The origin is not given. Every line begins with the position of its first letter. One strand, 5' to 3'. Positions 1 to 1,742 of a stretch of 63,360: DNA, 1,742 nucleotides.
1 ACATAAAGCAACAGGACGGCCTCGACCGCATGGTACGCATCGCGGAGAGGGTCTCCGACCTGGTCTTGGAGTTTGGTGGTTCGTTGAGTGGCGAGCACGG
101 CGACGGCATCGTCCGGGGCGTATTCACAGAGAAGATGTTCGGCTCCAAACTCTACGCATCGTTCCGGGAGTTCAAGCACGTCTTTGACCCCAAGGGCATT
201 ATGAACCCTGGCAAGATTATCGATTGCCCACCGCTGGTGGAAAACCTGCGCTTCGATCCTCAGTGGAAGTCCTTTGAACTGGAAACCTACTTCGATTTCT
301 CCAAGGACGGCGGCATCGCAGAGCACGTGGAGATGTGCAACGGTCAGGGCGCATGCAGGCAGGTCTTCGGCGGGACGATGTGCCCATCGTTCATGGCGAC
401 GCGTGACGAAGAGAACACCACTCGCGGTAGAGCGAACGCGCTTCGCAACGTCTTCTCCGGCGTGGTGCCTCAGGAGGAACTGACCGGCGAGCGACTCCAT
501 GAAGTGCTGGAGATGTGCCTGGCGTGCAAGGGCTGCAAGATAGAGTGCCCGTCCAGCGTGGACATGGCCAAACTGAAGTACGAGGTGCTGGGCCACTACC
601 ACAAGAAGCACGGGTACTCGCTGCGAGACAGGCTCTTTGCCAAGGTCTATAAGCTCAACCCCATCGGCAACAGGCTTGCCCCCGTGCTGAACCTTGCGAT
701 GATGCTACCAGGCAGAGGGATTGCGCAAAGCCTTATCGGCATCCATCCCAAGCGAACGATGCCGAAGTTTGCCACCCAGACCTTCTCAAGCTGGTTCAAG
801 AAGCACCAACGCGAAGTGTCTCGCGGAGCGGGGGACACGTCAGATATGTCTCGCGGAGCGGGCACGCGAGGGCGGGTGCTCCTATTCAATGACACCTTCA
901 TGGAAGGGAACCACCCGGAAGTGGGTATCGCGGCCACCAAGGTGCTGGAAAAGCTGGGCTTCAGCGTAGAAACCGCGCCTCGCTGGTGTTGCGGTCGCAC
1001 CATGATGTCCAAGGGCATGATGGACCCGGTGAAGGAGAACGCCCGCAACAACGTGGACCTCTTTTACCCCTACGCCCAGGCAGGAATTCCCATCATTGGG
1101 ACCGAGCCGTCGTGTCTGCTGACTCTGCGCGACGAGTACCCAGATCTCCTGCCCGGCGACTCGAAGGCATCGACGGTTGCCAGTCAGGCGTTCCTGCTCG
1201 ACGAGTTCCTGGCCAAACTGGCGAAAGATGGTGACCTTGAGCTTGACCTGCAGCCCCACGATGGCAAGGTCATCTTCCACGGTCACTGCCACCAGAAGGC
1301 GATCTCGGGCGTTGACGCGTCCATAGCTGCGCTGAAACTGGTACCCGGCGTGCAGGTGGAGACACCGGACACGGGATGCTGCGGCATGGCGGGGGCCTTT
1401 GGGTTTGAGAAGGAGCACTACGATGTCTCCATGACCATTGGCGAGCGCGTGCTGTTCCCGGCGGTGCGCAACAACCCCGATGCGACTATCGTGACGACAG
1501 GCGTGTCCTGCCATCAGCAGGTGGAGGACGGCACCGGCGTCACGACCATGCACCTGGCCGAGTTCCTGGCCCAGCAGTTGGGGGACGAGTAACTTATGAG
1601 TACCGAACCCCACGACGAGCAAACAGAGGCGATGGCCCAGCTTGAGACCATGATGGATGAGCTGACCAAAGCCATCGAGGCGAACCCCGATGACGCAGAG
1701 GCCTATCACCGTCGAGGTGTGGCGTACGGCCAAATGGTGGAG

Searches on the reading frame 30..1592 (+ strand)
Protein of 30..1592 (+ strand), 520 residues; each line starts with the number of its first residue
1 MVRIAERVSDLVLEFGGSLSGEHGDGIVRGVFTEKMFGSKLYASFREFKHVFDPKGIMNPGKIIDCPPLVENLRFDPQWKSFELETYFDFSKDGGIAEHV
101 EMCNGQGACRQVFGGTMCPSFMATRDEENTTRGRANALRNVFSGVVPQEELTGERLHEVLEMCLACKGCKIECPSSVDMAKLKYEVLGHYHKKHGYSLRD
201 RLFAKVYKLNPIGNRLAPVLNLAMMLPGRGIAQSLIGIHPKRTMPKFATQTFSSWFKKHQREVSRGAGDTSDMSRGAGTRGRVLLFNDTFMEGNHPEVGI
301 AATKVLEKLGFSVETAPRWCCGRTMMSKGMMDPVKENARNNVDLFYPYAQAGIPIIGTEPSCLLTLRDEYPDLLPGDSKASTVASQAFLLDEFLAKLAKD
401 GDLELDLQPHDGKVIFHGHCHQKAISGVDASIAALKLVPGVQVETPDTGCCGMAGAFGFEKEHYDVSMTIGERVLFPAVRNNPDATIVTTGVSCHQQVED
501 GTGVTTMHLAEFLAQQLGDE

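Call 44: find_encoding_contigs(protein=window:30-1592:+, flank=10000, max_places=3)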
Protein window:30-1592:+ (520 aa): no gene with exactly this product is on record in the collection.
